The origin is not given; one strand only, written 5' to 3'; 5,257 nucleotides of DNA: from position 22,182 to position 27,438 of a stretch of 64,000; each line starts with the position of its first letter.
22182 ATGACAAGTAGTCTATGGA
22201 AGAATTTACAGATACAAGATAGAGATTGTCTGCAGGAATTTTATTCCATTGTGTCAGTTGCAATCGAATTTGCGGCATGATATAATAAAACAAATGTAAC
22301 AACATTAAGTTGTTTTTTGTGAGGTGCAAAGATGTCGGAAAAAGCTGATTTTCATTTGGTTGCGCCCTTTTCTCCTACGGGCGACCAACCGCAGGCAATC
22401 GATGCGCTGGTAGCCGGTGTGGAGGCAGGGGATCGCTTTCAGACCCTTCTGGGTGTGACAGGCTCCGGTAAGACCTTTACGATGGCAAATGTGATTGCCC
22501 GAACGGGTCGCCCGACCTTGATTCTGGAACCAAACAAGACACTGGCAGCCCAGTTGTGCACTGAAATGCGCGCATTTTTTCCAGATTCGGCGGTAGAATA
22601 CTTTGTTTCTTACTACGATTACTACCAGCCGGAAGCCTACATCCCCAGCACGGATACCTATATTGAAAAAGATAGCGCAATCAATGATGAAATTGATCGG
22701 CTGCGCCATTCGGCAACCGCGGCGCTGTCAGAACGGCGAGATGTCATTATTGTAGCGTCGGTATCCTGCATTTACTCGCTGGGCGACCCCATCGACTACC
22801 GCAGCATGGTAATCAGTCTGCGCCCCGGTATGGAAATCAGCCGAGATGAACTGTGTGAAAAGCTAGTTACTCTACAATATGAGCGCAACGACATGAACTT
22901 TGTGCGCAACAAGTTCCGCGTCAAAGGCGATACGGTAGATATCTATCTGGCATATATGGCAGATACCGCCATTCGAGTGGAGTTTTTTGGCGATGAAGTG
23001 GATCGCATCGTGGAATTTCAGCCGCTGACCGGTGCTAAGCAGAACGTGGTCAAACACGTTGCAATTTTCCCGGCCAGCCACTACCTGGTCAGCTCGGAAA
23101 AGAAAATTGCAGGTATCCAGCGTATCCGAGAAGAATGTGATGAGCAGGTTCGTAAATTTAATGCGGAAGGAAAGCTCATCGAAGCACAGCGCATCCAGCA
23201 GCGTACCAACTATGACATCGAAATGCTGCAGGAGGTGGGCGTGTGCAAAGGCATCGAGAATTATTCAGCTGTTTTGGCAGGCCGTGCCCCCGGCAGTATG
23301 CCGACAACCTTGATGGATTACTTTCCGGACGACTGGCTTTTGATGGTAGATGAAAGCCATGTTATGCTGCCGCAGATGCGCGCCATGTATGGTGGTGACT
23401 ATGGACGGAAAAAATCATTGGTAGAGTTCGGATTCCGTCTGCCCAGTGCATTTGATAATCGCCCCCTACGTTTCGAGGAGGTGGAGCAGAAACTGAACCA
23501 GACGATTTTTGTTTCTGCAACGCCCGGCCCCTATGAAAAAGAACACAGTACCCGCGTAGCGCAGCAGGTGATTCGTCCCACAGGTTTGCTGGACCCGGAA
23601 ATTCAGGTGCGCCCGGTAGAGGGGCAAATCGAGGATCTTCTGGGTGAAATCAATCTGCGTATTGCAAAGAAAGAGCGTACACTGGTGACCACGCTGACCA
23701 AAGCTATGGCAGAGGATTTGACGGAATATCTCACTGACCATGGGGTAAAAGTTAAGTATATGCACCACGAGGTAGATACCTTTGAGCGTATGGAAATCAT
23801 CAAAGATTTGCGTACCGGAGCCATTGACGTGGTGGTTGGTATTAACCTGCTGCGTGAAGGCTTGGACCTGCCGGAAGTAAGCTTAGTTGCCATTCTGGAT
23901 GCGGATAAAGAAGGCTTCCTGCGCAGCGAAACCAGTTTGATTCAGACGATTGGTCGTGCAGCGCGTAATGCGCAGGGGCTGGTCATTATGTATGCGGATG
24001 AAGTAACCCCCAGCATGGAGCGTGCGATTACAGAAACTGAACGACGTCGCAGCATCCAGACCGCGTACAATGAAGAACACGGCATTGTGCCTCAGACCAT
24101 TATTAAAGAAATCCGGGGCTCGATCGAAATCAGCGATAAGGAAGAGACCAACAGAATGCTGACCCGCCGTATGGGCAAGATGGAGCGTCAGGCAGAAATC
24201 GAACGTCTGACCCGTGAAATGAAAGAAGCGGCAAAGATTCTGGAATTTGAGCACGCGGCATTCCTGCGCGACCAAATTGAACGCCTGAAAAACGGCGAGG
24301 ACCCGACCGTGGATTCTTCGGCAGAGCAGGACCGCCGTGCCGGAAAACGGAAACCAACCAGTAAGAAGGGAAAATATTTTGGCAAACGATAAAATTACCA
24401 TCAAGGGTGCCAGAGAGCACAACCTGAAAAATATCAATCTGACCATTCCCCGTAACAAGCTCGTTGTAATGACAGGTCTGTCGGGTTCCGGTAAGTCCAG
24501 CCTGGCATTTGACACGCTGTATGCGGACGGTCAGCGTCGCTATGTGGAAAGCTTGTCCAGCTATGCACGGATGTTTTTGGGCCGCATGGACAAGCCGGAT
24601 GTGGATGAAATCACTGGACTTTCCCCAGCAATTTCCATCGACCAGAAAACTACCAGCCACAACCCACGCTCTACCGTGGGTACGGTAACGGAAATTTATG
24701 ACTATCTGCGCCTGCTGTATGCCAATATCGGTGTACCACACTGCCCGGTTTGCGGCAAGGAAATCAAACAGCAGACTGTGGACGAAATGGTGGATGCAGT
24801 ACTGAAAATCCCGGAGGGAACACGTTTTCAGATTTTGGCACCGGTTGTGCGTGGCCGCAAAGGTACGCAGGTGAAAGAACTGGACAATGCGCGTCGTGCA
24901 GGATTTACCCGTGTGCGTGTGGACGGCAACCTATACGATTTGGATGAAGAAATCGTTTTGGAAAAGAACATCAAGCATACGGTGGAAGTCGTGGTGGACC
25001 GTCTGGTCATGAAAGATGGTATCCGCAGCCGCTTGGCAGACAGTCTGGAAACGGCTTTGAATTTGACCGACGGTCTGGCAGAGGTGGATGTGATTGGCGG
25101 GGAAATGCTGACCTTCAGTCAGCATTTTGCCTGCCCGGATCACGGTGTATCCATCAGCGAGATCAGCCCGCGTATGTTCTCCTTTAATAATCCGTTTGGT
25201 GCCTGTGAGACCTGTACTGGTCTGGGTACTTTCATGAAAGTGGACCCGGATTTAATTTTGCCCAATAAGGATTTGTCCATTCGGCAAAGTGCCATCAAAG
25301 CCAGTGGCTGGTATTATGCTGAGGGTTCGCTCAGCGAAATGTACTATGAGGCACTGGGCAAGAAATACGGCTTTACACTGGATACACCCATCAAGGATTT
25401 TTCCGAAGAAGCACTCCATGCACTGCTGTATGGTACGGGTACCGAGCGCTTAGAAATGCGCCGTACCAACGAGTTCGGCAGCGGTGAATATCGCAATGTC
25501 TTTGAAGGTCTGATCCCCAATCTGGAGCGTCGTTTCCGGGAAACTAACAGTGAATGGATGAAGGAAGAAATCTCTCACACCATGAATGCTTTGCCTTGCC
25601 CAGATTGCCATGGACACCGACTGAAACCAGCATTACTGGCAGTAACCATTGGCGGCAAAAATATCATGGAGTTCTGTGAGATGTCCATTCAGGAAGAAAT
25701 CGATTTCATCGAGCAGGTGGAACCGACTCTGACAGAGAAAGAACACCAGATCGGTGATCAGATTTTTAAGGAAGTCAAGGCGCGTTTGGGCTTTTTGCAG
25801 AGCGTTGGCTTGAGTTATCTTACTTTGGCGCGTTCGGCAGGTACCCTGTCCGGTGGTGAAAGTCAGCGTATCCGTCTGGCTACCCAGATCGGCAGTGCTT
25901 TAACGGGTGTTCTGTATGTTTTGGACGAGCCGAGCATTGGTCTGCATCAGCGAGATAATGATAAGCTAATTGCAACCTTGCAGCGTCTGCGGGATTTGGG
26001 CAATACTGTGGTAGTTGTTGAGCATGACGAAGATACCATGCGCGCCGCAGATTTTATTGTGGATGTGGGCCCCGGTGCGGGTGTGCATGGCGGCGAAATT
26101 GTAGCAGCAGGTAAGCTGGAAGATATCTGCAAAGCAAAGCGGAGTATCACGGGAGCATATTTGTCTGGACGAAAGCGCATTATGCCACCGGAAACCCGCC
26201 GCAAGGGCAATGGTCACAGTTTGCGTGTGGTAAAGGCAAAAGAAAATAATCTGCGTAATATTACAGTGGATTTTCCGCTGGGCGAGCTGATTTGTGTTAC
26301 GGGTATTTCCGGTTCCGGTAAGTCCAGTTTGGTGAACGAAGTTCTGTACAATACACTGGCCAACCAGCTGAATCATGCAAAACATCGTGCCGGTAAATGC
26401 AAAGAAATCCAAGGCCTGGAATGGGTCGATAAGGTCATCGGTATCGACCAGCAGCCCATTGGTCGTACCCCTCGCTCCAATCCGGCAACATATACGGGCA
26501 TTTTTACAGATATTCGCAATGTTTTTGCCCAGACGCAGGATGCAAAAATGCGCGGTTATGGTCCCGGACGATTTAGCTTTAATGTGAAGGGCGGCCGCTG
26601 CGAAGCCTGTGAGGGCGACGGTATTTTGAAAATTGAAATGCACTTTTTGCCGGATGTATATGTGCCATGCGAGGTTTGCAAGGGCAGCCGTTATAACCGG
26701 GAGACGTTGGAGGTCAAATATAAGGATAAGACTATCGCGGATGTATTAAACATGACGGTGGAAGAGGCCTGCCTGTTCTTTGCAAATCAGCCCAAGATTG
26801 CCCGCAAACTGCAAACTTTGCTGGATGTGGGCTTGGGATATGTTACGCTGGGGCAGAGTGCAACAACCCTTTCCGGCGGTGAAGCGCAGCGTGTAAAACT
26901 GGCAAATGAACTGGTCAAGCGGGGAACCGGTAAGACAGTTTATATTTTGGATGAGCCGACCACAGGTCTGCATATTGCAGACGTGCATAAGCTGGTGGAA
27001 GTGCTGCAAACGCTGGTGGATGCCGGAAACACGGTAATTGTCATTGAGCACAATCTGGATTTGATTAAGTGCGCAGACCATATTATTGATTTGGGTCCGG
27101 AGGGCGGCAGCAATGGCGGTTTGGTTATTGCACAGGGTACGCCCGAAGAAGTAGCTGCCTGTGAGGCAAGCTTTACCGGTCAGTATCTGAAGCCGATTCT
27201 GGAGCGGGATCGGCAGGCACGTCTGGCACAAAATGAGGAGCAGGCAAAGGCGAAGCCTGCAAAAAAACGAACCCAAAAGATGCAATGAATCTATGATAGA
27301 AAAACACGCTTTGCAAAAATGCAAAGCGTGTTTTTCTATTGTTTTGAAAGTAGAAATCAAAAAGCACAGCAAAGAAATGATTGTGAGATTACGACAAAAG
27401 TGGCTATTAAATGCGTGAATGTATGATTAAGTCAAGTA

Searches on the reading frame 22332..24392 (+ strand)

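Call 48: search_protein_families(library=pfam, proteins=[window:22332-24392:+], max_evalue=0.00001)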
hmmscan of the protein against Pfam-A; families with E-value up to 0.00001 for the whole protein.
window:22332-24392:+ (686 aa): 6 families
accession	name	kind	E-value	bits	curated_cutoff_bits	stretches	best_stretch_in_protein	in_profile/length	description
PF17757.6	UvrB_inter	-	1.1e-32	112.5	22.9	1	161-251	1-91/91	UvrB interaction domain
PF12344.14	UvrB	-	2.6e-23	82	27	1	553-595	1-43/43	Ultra-violet resistance protein B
PF00271.37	Helicase_C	-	3.6e-20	72.7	23.5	1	437-546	7-109/110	Helicase conserved C-terminal domain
PF02151.25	UVR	-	3e-09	36.8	21.5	1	621-654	2-35/36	UvrB/uvrC motif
PF04851.21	ResIII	-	6.3e-09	36.4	22.5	1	17-140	6-130/164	Type III restriction enzyme, res subunit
PF00270.35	DEAD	-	4.2e-07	30.3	26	0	18-86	3-72/167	DEAD/DEAH box helicase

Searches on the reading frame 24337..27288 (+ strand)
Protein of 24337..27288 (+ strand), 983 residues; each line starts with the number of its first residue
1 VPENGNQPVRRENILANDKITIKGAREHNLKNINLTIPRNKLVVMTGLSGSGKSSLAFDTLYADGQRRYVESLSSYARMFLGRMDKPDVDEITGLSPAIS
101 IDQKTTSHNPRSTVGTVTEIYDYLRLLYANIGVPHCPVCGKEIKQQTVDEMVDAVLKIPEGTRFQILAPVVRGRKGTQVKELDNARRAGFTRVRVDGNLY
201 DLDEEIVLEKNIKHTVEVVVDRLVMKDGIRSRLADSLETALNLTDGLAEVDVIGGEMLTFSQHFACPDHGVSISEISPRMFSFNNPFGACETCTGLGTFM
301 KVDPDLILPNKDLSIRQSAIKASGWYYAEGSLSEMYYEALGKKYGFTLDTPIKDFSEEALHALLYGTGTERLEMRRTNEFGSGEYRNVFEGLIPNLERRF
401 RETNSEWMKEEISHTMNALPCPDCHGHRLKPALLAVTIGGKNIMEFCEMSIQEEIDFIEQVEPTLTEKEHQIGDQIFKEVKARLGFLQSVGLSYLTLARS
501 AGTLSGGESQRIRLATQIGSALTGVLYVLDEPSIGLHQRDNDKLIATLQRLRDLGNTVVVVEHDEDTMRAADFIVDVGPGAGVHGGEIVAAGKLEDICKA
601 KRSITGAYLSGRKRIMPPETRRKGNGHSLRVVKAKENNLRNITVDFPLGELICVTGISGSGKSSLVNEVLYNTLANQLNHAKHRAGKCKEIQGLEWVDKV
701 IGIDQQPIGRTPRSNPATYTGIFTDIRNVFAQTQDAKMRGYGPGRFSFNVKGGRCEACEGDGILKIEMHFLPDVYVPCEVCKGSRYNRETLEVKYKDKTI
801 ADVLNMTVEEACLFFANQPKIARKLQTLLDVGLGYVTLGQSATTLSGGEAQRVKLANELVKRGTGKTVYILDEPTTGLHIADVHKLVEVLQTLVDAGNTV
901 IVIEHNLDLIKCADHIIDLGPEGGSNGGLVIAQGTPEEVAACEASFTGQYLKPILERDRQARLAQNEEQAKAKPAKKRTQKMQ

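Call 48: search_protein_families(library=pfam, proteins=[window:24337-27288:+], max_evalue=0.00001)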
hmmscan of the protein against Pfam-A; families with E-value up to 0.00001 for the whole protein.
window:24337-27288:+ (983 aa): 8 families
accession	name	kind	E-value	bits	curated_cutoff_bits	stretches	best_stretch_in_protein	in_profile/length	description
PF17760.6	UvrA_inter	-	2.1e-39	134.2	23.3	1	146-251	1-106/109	UvrA interaction domain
PF17755.6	UvrA_DNA-bind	-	4.6e-33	114.3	23.2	1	303-413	1-109/110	UvrA DNA-binding domain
PF00005.33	ABC_tran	-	5.3e-23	82.6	25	0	805-876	73-137/137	ABC transporter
PF02463.25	SMC_N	-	7.1e-10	39.1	40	0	245-577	135-211/220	RecF/RecN/SMC N terminal domain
PF20703.3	nSTAND1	-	3.6e-07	30.6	27.1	0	650-679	34-63/379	Novel STAND NTPase 1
PF13555.12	AAA_29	-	8.8e-07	29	27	0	643-681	16-57/61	P-loop containing region of AAA domain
PF13191.12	AAA_16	-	1.6e-06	29.2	32.6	0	650-689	25-61/167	AAA ATPase domain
PF03193.22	RsgA_GTPase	-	3.1e-06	27.6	30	0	630-672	87-129/174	RsgA GTPase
